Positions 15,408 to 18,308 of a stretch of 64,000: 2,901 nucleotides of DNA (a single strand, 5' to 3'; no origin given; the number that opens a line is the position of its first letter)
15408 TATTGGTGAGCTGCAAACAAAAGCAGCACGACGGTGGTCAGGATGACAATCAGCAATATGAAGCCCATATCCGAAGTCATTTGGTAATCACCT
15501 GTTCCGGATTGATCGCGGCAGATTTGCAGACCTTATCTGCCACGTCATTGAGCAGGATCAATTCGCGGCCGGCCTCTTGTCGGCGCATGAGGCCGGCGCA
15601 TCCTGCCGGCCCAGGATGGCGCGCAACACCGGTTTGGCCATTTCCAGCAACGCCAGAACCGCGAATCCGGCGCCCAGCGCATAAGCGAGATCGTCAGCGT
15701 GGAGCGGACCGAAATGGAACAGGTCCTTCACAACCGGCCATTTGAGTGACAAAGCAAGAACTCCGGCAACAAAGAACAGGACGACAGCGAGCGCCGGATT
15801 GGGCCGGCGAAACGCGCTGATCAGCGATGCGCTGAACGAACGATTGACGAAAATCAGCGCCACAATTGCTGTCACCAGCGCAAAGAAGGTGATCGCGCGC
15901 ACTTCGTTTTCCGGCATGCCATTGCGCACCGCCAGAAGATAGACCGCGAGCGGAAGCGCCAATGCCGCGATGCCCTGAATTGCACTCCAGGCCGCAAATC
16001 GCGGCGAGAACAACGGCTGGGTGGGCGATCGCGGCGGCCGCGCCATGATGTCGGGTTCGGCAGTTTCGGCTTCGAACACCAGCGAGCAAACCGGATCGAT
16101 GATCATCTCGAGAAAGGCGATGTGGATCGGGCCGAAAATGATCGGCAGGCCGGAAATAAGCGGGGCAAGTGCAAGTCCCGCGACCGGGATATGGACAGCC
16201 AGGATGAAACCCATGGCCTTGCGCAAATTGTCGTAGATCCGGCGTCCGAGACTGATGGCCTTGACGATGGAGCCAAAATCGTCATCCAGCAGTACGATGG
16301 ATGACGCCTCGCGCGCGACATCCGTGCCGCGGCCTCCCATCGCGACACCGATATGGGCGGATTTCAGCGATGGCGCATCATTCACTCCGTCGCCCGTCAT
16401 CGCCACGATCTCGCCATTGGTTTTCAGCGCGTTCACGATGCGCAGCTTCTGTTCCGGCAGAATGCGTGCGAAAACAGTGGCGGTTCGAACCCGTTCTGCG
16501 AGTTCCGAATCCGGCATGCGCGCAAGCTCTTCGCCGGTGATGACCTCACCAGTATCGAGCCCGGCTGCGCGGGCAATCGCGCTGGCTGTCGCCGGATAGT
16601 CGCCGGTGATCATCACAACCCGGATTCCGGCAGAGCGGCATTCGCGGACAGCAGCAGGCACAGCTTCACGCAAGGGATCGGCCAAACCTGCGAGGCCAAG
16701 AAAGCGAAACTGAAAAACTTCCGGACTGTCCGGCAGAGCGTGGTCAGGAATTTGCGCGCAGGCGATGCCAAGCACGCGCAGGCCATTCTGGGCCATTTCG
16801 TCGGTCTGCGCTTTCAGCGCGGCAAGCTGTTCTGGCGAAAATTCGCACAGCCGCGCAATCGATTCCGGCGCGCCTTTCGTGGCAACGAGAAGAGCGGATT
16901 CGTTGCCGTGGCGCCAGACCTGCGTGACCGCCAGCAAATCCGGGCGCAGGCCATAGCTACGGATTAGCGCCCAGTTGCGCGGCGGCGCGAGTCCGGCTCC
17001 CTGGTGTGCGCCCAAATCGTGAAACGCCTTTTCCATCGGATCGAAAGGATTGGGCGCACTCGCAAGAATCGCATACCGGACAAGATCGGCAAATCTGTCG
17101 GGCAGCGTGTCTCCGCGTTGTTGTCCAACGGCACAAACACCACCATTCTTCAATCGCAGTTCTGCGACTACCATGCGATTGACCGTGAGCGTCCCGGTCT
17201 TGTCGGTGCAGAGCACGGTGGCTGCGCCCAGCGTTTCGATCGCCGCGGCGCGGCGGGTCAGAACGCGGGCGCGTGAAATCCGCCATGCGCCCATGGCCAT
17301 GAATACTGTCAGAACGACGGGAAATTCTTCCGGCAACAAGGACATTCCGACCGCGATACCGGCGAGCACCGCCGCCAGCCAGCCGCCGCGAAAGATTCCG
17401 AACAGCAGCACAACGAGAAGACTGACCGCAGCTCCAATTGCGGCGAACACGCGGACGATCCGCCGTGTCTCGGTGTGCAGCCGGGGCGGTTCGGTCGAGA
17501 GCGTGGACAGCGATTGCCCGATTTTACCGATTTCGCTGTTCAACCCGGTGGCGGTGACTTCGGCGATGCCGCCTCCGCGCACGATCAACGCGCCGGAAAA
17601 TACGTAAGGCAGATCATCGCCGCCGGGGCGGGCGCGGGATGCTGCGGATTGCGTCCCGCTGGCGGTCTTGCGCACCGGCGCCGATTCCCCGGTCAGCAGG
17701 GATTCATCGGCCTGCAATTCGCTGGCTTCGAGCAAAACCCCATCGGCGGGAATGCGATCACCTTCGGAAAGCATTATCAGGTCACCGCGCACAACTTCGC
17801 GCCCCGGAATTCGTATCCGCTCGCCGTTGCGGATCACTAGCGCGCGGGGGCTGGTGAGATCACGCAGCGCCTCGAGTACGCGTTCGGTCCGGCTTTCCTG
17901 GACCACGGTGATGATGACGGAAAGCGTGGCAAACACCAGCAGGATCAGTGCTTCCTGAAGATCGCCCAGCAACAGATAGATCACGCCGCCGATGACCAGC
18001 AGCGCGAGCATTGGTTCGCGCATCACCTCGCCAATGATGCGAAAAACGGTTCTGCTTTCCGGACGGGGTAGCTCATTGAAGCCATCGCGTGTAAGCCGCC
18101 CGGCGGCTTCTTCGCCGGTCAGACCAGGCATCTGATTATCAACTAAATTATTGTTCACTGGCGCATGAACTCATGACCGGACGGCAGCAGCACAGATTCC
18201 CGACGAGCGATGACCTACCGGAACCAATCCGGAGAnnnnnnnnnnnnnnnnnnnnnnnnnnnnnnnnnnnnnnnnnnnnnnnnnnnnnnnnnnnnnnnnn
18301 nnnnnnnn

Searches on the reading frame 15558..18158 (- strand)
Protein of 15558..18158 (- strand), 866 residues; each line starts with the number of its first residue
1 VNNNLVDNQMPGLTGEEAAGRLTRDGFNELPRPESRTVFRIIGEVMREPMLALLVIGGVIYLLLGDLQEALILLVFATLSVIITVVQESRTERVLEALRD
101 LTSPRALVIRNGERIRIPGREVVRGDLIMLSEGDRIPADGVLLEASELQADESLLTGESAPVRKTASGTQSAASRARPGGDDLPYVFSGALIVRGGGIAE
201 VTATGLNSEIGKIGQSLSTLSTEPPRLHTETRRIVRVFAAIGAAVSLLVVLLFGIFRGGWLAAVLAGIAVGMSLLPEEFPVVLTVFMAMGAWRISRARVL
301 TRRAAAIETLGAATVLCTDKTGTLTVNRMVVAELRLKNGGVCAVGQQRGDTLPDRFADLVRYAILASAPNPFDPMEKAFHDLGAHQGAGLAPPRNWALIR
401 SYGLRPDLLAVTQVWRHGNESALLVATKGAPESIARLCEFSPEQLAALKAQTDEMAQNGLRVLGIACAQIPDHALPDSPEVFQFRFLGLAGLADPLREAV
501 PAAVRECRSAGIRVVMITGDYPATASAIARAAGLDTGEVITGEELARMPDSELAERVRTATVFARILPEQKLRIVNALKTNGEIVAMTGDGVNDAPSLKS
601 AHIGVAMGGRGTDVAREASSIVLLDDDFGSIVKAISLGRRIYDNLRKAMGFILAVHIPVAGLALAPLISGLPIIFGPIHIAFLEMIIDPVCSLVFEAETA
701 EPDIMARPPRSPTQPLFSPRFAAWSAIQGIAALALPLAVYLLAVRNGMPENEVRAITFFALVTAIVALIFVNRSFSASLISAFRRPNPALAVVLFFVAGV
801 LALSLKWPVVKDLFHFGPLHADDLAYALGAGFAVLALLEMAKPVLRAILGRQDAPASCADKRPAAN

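Call 89: search_protein_families(library=pfam, max_evalue=0.001, proteins=[window:15558-18158:-])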
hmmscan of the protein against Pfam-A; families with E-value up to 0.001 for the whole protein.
window:15558-18158:- (866 aa): 6 families
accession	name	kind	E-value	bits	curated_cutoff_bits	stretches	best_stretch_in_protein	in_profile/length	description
PF00122.25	E1-E2_ATPase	-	3.9e-40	137.7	28.1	1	101-296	2-180/181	E1-E2 ATPase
PF00689.26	Cation_ATPase_C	-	4.7e-32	111.6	27.3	1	672-842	1-173/175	Cation transporting ATPase, C-terminus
PF00702.32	Hydrolase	-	1.9e-17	64.8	26.4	1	316-602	4-191/191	haloacid dehalogenase-like hydrolase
PF00690.31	Cation_ATPase_N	-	5.6e-08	32.8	20.4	1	12-60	20-68/69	Cation transporter/ATPase, N-terminus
PF12710.13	HAD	-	2.8e-05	25.1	27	1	496-598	86-188/189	haloacid dehalogenase-like hydrolase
PF08282.18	Hydrolase_3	-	0.00052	20.2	20.9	0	574-635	195-255/255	haloacid dehalogenase-like hydrolase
